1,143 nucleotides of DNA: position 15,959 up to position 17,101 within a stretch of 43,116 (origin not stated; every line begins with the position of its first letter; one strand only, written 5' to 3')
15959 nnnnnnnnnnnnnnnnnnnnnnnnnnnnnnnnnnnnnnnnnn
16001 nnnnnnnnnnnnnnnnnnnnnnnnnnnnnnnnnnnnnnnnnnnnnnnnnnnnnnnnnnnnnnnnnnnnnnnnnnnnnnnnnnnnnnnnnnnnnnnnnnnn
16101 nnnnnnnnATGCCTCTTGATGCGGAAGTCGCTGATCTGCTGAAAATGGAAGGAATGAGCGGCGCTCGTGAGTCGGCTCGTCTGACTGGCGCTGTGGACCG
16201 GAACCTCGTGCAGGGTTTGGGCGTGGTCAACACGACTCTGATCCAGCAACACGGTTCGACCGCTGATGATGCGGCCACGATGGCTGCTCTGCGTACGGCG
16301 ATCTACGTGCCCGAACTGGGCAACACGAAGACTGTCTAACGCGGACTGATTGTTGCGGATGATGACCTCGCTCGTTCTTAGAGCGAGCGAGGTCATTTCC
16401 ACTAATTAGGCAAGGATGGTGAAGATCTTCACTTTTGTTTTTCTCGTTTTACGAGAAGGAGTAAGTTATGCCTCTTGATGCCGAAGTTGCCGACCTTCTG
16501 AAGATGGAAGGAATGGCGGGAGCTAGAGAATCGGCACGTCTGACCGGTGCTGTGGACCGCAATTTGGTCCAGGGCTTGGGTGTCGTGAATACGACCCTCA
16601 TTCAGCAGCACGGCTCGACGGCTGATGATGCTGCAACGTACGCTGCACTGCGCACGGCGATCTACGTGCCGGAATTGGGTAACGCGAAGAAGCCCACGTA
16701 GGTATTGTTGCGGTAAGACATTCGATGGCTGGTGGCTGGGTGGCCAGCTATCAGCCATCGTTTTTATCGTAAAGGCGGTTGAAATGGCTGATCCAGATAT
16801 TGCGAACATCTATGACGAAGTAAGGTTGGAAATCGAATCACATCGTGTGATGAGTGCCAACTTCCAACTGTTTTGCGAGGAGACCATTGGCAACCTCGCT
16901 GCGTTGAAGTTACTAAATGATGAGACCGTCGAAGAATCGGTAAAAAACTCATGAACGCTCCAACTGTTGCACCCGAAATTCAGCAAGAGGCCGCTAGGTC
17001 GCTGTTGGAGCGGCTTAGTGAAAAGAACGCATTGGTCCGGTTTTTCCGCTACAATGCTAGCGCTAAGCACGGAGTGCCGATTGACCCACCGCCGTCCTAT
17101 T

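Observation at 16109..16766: Tandem small paralogs kept almost identical in protein but extensively recoded at synonymous sites, each with its own terminator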

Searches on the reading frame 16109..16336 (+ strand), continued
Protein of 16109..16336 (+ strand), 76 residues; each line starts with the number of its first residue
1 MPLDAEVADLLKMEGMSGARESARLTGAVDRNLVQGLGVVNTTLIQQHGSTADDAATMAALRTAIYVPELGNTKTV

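Call 54: find_encoding_contigs(protein=P0095, flank=10000, max_places=1)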
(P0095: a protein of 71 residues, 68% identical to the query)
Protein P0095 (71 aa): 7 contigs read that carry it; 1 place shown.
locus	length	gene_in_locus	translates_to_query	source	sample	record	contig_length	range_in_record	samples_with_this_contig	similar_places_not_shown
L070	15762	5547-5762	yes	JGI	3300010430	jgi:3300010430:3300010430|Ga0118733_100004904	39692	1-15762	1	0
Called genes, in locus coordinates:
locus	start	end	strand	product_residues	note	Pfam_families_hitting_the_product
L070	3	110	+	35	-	?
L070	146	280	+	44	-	-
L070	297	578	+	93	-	-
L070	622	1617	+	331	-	PF07505:DUF5131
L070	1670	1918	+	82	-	-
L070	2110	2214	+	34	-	-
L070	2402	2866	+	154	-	PF04545:Sigma70_r4 (faint), PF13518:HTH_28 (faint), PF13542:HTH_Tnp_ISL3 (faint), PF13551:HTH_29 (faint), PF18024:HTH_50 (faint), PF04218:CENP-B_N (faint), PF13384:HTH_23 (weak), PF13936:HTH_38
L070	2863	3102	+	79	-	-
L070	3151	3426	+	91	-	-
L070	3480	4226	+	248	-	-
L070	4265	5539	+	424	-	PF13365:Trypsin_2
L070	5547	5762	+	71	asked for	-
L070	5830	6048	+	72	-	-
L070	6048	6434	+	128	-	-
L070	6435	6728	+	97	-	-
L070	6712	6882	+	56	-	-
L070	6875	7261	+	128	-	-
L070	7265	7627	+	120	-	-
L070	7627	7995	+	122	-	-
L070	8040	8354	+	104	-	-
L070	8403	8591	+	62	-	-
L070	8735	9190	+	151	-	-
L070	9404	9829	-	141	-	-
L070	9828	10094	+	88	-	-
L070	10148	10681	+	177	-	-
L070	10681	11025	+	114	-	-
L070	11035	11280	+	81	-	PF22811:Zn_ribbon_NrdR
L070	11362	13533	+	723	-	PF20454:GpA_nuclease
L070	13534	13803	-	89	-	-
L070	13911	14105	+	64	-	-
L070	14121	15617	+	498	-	PF05136:Phage_portal_2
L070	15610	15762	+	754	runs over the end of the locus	PF10124:Mu-like_gpT (faint), PF25209:Phage_capsid_4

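Call 55: predict_structure(alignment_id=A3)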
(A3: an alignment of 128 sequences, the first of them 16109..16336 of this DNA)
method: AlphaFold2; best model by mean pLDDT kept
length: 76 residues; sequences in the alignment: 128
mean_pLDDT: 86.0   pTM: 0.45
mean pLDDT of the five models: 86.0, 83.3, 76.1, 75.4, 73.0
residues with pLDDT >= 90: 38; 70-90: 31; 50-70: 7; < 50: 0
segments of 3 or more residues with pLDDT < 50: none
pLDDT, mean of each block of 10 residues (from residue 1): 86 94 94 94 88 82 80 57
secondary structure, 60 per line:
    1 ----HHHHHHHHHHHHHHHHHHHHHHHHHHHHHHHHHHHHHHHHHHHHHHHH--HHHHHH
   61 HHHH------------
elements in order: H5-52 H55-64
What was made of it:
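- On Known capsid decoration/cement or scaffold protein families: The model has pLDDT 86 (call 55).
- Structure: AlphaFold2 with 128 sequences gives pLDDT 86, with helices at 5-52 and 55-64 (call 55). A small all-helical prediction (call 55).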

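Call 58: fold_search(model_id=the predicted structure, library=viral)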
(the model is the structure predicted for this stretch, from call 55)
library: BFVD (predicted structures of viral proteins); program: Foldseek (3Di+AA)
matches with E <= 10: 2; with E <= 0.001: 0
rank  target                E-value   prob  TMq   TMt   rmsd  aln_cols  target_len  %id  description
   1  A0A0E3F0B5            6.8e+00  0.02  0.27  0.20  16.2        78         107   20  Uncharacterized protein [Synechococcus phage ACG-2014d]
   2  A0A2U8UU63            9.4e+00  0.02  0.32  0.10  10.2        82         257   20  Uncharacterized protein [Microbacterium phage Hendrix]

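Call 59: fold_search(model_id=the predicted structure, library=pdb)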
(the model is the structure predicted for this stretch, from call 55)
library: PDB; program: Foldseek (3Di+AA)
matches with E <= 10: 0; with E <= 0.001: 0
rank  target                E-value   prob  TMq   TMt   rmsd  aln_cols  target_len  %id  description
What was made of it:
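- On Known capsid decoration/cement or scaffold protein families: Against PDB there were no hits (calls 58, 59).
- The monomer model of a single long helix says nothing directly about oligomerisation, and no fold match exists (calls 58, 59).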

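Call 61: search_protein_families(library=pfam, proteins=[L069:9425-9994:+, L005:5445-6008:+], max_evalue=10)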
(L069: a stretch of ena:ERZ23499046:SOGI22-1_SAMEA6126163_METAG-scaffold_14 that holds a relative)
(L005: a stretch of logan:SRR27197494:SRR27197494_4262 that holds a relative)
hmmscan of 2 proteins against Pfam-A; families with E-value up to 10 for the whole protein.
L069:9425-9994:+ (190 aa): 0 families

L005:5445-6008:+ (188 aa): 1 family
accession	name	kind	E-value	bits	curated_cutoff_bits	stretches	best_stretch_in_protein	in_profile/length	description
PF19498.4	DUF6033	-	0.014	15.7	25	1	15-54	35-76/205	Protein of unknown function (DUF6033)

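Call 64: search_protein_families(library=phrogs, alignment_id=A3, max_evalue=0.01)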
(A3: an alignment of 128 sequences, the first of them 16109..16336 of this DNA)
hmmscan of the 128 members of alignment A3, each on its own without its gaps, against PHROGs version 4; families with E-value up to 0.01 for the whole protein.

A. member 1, window:16109-16336:+ (76 aa): 0 families

B. families by the number of members that match (of 128 scanned): 5 families
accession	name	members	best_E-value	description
phrog_38808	-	1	0.00011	-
phrog_6359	-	1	0.0026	-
phrog_36468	-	1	0.0039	-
phrog_1471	-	1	0.008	pilot protein for DNA ejection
phrog_32944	-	1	0.0083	-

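Call 68: search_protein_families(library=ncbifam, proteins=[window:16109-16336:+], max_evalue=0.1)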
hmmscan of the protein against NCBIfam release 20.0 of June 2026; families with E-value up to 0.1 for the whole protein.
window:16109-16336:+ (76 aa): 0 families

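Call 70: find_encoding_contigs(protein=P0065, flank=4000, max_places=2)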
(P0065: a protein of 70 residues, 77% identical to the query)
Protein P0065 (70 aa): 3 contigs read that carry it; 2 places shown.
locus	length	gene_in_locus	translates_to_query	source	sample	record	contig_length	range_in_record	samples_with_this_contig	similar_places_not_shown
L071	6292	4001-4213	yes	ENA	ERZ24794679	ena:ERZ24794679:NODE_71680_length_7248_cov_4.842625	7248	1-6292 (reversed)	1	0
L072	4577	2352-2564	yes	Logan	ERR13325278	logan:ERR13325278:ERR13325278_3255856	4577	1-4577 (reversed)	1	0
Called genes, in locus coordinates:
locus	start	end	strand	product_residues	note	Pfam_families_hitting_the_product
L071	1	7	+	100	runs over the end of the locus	-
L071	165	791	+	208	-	-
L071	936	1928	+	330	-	-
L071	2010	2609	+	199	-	-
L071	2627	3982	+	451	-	-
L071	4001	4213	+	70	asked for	-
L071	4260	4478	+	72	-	-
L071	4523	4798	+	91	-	-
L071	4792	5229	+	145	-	-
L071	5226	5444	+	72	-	-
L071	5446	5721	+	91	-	-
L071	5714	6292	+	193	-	?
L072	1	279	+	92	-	?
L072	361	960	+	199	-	-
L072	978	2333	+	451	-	-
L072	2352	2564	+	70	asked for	-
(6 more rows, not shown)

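Call 81: find_encoding_contigs(protein=window:16109-16336:+, flank=1000, max_places=5)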
Protein window:16109-16336:+ (76 aa): 10 contigs read that carry it; 5 places shown.
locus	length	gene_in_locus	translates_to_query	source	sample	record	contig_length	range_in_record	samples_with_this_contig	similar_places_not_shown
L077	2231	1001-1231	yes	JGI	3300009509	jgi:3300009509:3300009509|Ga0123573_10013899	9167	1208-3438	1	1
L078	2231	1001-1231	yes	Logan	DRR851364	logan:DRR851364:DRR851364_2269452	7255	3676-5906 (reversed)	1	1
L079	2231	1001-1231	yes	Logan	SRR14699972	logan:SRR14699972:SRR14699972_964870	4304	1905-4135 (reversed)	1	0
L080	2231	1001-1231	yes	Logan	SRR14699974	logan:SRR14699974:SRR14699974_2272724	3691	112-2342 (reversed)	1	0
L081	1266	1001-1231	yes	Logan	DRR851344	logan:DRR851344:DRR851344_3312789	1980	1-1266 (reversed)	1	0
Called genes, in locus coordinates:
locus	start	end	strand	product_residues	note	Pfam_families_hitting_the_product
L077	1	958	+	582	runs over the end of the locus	-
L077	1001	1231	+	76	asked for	-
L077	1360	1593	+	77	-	-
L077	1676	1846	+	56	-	-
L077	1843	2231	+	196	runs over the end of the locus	-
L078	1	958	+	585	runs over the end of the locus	-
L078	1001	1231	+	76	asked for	-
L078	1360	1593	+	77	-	-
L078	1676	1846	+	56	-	-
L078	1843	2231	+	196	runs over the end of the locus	-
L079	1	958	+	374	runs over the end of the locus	?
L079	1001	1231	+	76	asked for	-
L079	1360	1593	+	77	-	-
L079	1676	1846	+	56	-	-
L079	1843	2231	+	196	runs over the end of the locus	-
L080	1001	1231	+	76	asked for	-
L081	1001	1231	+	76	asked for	-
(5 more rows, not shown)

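Call 82: find_encoding_contigs(protein=P0010, flank=3000, max_places=4)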
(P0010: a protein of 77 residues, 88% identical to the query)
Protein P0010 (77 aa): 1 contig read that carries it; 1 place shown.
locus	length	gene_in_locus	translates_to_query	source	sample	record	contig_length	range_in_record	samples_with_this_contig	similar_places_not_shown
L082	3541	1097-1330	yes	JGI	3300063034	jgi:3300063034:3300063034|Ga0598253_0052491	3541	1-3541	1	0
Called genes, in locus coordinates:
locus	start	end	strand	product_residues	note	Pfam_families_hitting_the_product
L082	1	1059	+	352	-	?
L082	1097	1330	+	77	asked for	-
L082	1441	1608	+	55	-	-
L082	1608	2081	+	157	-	-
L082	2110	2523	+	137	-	-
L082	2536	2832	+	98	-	-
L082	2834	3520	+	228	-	PF00112:Peptidase_C1 (weak)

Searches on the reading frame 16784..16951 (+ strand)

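Call 10: search_protein_families(library=pfam, proteins=[window:16784-16951:+], max_evalue=0.01)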
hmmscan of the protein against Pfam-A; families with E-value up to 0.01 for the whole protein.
window:16784-16951:+ (56 aa): 1 family
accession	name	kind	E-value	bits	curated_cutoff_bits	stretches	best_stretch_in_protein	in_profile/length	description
PF25676.1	T4_Spackle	-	0.0047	17.9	27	1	7-42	57-92/96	Bacteriophage T4 Spackle protein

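Call 11: search_protein_families(library=phrogs, proteins=[window:16784-16951:+], max_evalue=0.01)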
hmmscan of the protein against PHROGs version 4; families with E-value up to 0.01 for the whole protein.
window:16784-16951:+ (56 aa): 0 families

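Call 68: search_protein_families(library=ncbifam, proteins=[window:16784-16951:+], max_evalue=0.1)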
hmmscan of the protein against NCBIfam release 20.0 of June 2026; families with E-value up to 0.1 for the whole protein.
window:16784-16951:+ (56 aa): 0 families
